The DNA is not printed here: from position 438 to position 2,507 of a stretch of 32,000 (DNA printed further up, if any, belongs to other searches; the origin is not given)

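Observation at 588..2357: Syntenic Dxs homologue with every cofactor-binding and catalytic motif substituted (likely pseudoenzyme)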

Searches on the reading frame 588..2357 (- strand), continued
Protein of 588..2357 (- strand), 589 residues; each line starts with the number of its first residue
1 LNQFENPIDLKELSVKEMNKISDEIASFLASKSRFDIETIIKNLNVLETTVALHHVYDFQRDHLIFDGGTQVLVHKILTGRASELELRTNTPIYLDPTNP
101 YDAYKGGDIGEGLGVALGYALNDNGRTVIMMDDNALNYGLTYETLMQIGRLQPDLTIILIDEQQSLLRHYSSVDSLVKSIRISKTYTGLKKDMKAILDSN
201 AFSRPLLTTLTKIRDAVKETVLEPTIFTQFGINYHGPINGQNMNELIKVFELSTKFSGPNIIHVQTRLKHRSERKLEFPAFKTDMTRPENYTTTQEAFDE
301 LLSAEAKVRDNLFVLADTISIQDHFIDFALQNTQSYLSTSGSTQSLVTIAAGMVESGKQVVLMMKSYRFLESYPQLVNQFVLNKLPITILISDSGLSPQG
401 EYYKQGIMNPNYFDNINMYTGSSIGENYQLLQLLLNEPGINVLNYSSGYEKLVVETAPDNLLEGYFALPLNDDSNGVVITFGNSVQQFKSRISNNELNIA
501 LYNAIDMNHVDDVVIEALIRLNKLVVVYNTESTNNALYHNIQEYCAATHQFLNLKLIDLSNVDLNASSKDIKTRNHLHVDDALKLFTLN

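Call 39: list_cluster_members(proteins=[P0001, P0005, P0019])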
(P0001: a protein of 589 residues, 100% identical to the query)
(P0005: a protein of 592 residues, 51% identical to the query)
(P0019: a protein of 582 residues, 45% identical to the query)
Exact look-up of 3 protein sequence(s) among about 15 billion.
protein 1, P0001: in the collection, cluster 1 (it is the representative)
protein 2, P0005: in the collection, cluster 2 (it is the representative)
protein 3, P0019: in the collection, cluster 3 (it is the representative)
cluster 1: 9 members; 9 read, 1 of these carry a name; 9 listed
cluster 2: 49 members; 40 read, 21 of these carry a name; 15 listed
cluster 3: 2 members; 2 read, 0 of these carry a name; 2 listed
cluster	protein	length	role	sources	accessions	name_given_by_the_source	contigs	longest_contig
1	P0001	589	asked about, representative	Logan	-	-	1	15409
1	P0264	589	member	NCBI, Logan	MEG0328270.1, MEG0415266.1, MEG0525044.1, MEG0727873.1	MAG: 1-deoxy-D-xylulose-5-phosphate synthase N-terminal domain-containing protein ...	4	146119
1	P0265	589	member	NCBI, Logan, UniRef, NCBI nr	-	-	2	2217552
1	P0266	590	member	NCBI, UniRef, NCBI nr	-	-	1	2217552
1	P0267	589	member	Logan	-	-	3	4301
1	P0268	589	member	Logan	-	-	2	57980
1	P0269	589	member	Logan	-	-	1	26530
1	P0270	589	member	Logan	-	-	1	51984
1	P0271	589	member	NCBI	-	-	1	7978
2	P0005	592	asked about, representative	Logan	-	-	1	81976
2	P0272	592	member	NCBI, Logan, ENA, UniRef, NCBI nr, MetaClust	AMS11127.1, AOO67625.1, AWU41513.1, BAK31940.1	1-deoxy-D-xylulose-5-phosphate synthase N-terminal domain-containing protein ... | 1-deoxy-D-xylulose-5-phosphate synthase n=1 Tax=Erysipelothrix rhusiopathiae ATCC 19414 ... | status=active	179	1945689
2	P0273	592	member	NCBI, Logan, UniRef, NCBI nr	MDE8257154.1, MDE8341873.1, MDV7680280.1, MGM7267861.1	1-deoxy-D-xylulose-5-phosphate synthase N-terminal domain-containing protein ... | 1-deoxy-D-xylulose-5-phosphate synthase N-terminal domain-containing protein n=1 ...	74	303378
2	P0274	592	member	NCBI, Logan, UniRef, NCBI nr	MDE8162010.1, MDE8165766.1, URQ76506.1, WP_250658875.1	1-deoxy-D-xylulose-5-phosphate synthase N-terminal domain-containing protein ... | 1-deoxy-D-xylulose-5-phosphate synthase N-terminal domain-containing protein n=1 ...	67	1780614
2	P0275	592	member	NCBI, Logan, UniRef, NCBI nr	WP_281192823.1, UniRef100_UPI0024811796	1-deoxy-D-xylulose-5-phosphate synthase N-terminal domain-containing protein ... | 1-deoxy-D-xylulose-5-phosphate synthase N-terminal domain-containing protein n=1 ...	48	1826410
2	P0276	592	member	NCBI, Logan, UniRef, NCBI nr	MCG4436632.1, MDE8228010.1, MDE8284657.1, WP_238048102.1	1-deoxy-D-xylulose-5-phosphate synthase N-terminal domain-containing protein ... | 1-deoxy-D-xylulose-5-phosphate synthase N-terminal domain-containing protein n=1 ...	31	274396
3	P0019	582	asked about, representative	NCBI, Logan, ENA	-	-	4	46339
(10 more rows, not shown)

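Call 41: find_encoding_contigs(protein=window:588-2357:-, flank=10000, max_places=4)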
Protein window:588-2357:- (589 aa): 3 contigs read that carry it; 2 places shown.
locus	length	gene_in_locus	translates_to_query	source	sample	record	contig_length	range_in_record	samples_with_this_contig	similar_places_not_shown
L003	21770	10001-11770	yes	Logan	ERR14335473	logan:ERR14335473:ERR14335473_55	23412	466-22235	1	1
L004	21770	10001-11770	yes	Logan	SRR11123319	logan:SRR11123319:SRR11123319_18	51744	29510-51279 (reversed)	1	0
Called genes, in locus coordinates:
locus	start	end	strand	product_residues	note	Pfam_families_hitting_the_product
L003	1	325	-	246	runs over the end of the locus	PF02463:SMC_N (weak), PF00005:ABC_tran, PF13304:AAA_21 (weak)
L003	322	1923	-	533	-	PF00497:SBP_bac_3, PF10613:Lig_chan-Glu_bd (faint), PF00528:BPD_transp_1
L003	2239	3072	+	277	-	PF01509:TruB_N, PF16198:TruB_C_2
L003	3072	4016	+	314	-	PF06574:FAD_syn, PF01687:Flavokinase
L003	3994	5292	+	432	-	PF17125:Methyltr_RsmF_N (faint), PF01189:Methyltr_RsmB-F, PF01728:FtsJ (weak), PF13636:Methyltranf_PUA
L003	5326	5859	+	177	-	PF14136:DUF4303 (weak)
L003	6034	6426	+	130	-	PF00903:Glyoxalase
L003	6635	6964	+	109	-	PF03780:Asp23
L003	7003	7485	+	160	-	PF01029:NusB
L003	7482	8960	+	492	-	PF13742:tRNA_anti_2, PF01336:tRNA_anti-codon, PF02601:Exonuc_VII_L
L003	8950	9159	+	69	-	PF02609:Exonuc_VII_S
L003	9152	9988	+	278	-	PF00348:polyprenyl_synt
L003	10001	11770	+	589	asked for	PF13292:DXP_synthase_N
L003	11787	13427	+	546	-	PF02463:SMC_N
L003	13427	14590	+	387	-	PF00817:IMS, PF11798:IMS_HHH, PF21999:IMS_HHH_1 (weak), PF11799:IMS_C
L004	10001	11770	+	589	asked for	PF13292:DXP_synthase_N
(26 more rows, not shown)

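Call 43: find_encoding_contigs(protein=P0265, flank=10000, max_places=2)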
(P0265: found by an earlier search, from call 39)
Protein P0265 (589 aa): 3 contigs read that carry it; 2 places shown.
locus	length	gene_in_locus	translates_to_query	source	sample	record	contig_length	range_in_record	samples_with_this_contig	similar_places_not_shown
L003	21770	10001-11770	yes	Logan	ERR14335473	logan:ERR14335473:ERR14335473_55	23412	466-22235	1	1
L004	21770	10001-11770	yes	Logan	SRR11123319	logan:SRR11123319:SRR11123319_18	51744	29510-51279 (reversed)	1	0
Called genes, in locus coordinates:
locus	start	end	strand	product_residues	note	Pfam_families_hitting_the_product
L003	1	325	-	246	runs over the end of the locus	PF02463:SMC_N (weak), PF00005:ABC_tran, PF13304:AAA_21 (weak)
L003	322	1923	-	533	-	PF00497:SBP_bac_3, PF10613:Lig_chan-Glu_bd (faint), PF00528:BPD_transp_1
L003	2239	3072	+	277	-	PF01509:TruB_N, PF16198:TruB_C_2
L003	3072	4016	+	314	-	PF06574:FAD_syn, PF01687:Flavokinase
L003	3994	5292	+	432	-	PF17125:Methyltr_RsmF_N (faint), PF01189:Methyltr_RsmB-F, PF01728:FtsJ (weak), PF13636:Methyltranf_PUA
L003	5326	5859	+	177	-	PF14136:DUF4303 (weak)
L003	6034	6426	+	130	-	PF00903:Glyoxalase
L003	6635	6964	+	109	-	PF03780:Asp23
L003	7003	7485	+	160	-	PF01029:NusB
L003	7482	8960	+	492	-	PF13742:tRNA_anti_2, PF01336:tRNA_anti-codon, PF02601:Exonuc_VII_L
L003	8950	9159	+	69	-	PF02609:Exonuc_VII_S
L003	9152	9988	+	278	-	PF00348:polyprenyl_synt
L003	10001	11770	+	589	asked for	PF13292:DXP_synthase_N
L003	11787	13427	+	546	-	PF02463:SMC_N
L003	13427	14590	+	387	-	PF00817:IMS, PF11798:IMS_HHH, PF21999:IMS_HHH_1 (weak), PF11799:IMS_C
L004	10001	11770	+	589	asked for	PF13292:DXP_synthase_N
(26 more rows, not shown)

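Call 44: find_encoding_contigs(protein=P0264, flank=10000, max_places=2)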
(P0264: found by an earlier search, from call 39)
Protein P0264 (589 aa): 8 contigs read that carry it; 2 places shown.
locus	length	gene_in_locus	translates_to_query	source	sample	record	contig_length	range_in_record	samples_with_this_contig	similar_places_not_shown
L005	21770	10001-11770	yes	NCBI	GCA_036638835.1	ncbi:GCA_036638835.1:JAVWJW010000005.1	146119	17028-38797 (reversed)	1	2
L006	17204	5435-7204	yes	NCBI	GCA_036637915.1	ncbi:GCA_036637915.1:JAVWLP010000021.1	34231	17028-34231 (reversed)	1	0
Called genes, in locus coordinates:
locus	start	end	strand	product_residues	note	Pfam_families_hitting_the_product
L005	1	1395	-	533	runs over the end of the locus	PF00497:SBP_bac_3, PF10613:Lig_chan-Glu_bd (faint), PF00528:BPD_transp_1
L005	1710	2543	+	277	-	PF01509:TruB_N, PF16198:TruB_C_2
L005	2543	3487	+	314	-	PF06574:FAD_syn, PF01687:Flavokinase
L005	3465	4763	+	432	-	PF17125:Methyltr_RsmF_N (faint), PF01189:Methyltr_RsmB-F, PF13636:Methyltranf_PUA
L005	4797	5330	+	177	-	PF14136:DUF4303 (weak)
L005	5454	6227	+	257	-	-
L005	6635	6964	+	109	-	PF03780:Asp23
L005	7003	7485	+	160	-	PF01029:NusB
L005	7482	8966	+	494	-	PF13742:tRNA_anti_2, PF01336:tRNA_anti-codon, PF02601:Exonuc_VII_L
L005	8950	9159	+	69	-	PF02609:Exonuc_VII_S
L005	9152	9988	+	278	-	PF00348:polyprenyl_synt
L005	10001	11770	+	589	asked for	PF13292:DXP_synthase_N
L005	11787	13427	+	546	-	PF02463:SMC_N, PF13476:AAA_23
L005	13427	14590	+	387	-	PF00817:IMS, PF11798:IMS_HHH, PF21999:IMS_HHH_1 (weak), PF11799:IMS_C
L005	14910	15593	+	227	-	PF01259:SAICAR_synt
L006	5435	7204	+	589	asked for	PF13292:DXP_synthase_N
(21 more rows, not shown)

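Call 53: find_related_loci(query=A3, collection=genome_contigs, flank=10000)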
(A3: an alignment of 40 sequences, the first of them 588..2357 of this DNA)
Query A3 (589 aa) in genome_contigs; peptide patterns used: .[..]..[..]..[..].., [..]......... (x = any residue, [..] = any of these).
26 stretches matched a pattern; 15 encode a relative of the query (tblastn E <= 1e-3); 14 distinct loci.
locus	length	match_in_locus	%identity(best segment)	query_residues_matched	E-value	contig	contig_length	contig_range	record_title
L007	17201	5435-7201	97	1-589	0e+0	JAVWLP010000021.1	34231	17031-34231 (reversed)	MAG: Erysipelothrix sp. isolate CGS1Y4-bin18 NODE_786_length_34231_cov_5.795002, whole genome shotgun sequence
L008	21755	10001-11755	49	1-586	0e+0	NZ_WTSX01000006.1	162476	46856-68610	Erysipelothrix anatis strain D17_0559-3-2-1 NODE_6_length_162476_cov_126.709047, whole genome shotgun sequence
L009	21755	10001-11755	49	1-586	0e+0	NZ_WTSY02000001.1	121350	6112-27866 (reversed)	Erysipelothrix aquatica strain VA92-K48 contig00001, whole genome shotgun sequence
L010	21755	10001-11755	49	1-586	0e+0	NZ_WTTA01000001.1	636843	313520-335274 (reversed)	Erysipelothrix aquatica strain 181008240 NODE_1_length_636843_cov_58.837918, whole genome shotgun sequence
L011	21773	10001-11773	49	3-589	0e+0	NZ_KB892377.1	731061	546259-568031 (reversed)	Erysipelothrix tonsillarum DSM 14972 B096DRAFT_scaffold_0.1, whole genome shotgun sequence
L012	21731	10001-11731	47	9-587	1e-168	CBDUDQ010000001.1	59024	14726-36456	MAG TPA_asm: uncultured Erysipelothrix sp. isolate ERR2919991_binner23_Refined_4 genome assembly, contig: ERZ25071631.2,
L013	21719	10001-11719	47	9-583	2e-165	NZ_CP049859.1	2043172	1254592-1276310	Erysipelothrix sp. HDW6A chromosome, complete genome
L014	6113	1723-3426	45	14-583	3e-160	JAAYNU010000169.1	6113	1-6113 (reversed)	MAG: Erysipelothrix sp. isolate AS21ysBPME_246 159051_AS21, whole genome shotgun sequence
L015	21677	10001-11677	39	9-585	3e-134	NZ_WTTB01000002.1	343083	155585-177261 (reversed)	Erysipelothrix urinaevulpis strain 165301687 NODE_2_length_343083_cov_136.401177, whole genome shotgun sequence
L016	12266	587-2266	41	9-586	2e-133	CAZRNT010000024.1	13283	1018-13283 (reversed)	MAG TPA_asm: uncultured Erysipelothrix sp. isolate SRP294416_co2_627 genome assembly, contig: NODE_6068_length_13283_cov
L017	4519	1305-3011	40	11-583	4e-134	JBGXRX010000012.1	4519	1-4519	MAG: Erysipelothrix sp. isolate Z2-37_MAG_44 Z2-37__21414, whole genome shotgun sequence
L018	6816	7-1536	37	51-585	2e-105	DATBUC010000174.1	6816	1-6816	MAG TPA_asm: Erysipelothrix sp. isolate SMAG_U7473 k141_338206, whole genome shotgun sequence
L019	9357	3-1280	37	158-586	3e-83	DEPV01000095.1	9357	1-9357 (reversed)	MAG TPA_asm: Erysipelothrix sp. UBA3383 UBA3383_contig_38988, whole genome shotgun sequence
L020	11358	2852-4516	36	9-584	3e-116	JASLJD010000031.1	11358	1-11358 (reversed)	MAG: Erysipelothrix sp. isolate UTK.bins.43 k141_19646173, whole genome shotgun sequence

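Call 58: find_encoding_contigs(protein=P0148, flank=8000, max_places=2)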
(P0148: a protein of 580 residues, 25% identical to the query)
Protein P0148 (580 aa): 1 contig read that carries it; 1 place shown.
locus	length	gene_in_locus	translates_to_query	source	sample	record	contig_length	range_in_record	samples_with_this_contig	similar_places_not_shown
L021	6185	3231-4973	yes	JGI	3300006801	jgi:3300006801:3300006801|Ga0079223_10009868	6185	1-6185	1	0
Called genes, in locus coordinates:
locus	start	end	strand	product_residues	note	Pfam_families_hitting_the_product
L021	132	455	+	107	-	PF03780:Asp23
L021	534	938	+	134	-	PF01029:NusB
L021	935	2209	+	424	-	PF13742:tRNA_anti_2, PF01336:tRNA_anti-codon, PF02601:Exonuc_VII_L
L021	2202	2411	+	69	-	PF02609:Exonuc_VII_S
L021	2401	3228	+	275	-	PF00348:polyprenyl_synt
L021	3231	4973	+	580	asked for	PF13292:DXP_synthase_N, PF02780:Transketolase_C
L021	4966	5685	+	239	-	PF01479:S4, PF01728:FtsJ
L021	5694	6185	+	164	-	?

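Call 59: find_encoding_contigs(protein=P0127, flank=8000, max_places=2)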
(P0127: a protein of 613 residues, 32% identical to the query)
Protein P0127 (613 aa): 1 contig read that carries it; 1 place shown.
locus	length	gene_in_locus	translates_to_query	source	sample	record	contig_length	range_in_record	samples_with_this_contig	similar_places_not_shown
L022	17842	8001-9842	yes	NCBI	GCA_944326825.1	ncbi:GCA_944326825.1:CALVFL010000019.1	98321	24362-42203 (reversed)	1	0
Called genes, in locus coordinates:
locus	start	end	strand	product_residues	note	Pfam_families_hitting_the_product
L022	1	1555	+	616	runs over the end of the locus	PF00664:ABC_membrane, PF00005:ABC_tran, PF02463:SMC_N (faint)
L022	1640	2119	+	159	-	PF01252:Peptidase_A8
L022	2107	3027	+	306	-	PF01479:S4, PF00849:PseudoU_synth_2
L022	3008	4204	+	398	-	PF01694:Rhomboid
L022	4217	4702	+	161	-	PF00383:dCMP_cyt_deam_1, PF14437:MafB19-deam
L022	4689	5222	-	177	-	PF18907:DUF5662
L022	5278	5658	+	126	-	PF01029:NusB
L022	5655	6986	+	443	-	PF13742:tRNA_anti_2, PF01336:tRNA_anti-codon, PF02601:Exonuc_VII_L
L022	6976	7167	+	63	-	PF02609:Exonuc_VII_S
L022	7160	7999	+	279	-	PF00348:polyprenyl_synt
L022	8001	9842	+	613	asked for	PF13292:DXP_synthase_N, PF02779:Transket_pyr (faint)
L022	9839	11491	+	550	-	PF02463:SMC_N, PF13175:AAA_15, PF13476:AAA_23 (faint)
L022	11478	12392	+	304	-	PF02899:Phage_int_SAM_1, PF00589:Phage_integrase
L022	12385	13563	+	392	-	PF01676:Metalloenzyme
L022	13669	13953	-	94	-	PF00216:Bac_DNA_binding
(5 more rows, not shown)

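Call 61: find_homologous_proteins(query=P0125, max_evalue=1e-50)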
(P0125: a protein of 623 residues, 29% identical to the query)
Query P0125 (623 aa): 8000 proteins with E <= 1e-50 among 8000 candidates; the best 120 are listed.
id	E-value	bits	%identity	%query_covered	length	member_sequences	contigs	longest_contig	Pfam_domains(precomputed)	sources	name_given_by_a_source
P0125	0.0e+0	1412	100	100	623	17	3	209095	PF02775.27,PF13292.12,PF02780.26,PF02779.30,PF00456.27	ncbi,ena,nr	ncbi:MAG: 1-deoxy-D-xylulose-5-phosphate synthase [Firmicutes bacterium GWE2_51_13]|nr:MAG: 1-deoxy-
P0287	0.0e+0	1372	97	100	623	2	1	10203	PF02775.27,PF13292.12,PF02780.26,PF10996.15,PF02779.30,PF00456.27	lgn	-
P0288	0.0e+0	1175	81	100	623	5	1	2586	PF13292.12,PF02780.26,PF02779.30,PF00456.27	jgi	jgi:1-deoxy-D-xylulose-5-phosphate synthase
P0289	0.0e+0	1175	82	99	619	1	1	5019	PF13292.12,PF02780.26,PF02779.30,PF00456.27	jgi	jgi:1-deoxy-D-xylulose-5-phosphate synthase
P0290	0.0e+0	1168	81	100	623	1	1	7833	PF13292.12,PF02780.26,PF02779.30,PF00456.27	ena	-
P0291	0.0e+0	1167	81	100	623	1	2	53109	PF13292.12,PF02780.26,PF02779.30,PF00456.27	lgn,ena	-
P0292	0.0e+0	1166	80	99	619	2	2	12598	PF13292.12,PF02780.26,PF02779.30,PF00456.27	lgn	-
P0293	0.0e+0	1166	81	99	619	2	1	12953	PF13292.12,PF02780.26,PF02779.30,PF00456.27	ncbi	-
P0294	0.0e+0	1166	80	100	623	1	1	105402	PF13292.12,PF02780.26,PF02779.30,PF00456.27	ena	-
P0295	0.0e+0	1161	81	99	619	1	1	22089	PF13292.12,PF02780.26,PF02779.30,PF00456.27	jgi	-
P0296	0.0e+0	1158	80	99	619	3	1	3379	PF13292.12,PF02780.26,PF02779.30,PF00456.27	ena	-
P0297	0.0e+0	1155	80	100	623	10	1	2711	PF02775.27,PF13292.12,PF00676.26,PF02780.26,PF02779.30,PF00456.27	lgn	-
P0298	0.0e+0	1044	72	99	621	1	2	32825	PF13292.12,PF02780.26,PF02779.30,PF00456.27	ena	-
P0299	0.0e+0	1042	72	99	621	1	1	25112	PF13292.12,PF02780.26,PF02779.30,PF00456.27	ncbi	-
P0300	0.0e+0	1039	72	99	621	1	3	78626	PF13292.12,PF02780.26,PF02779.30,PF00456.27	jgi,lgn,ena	-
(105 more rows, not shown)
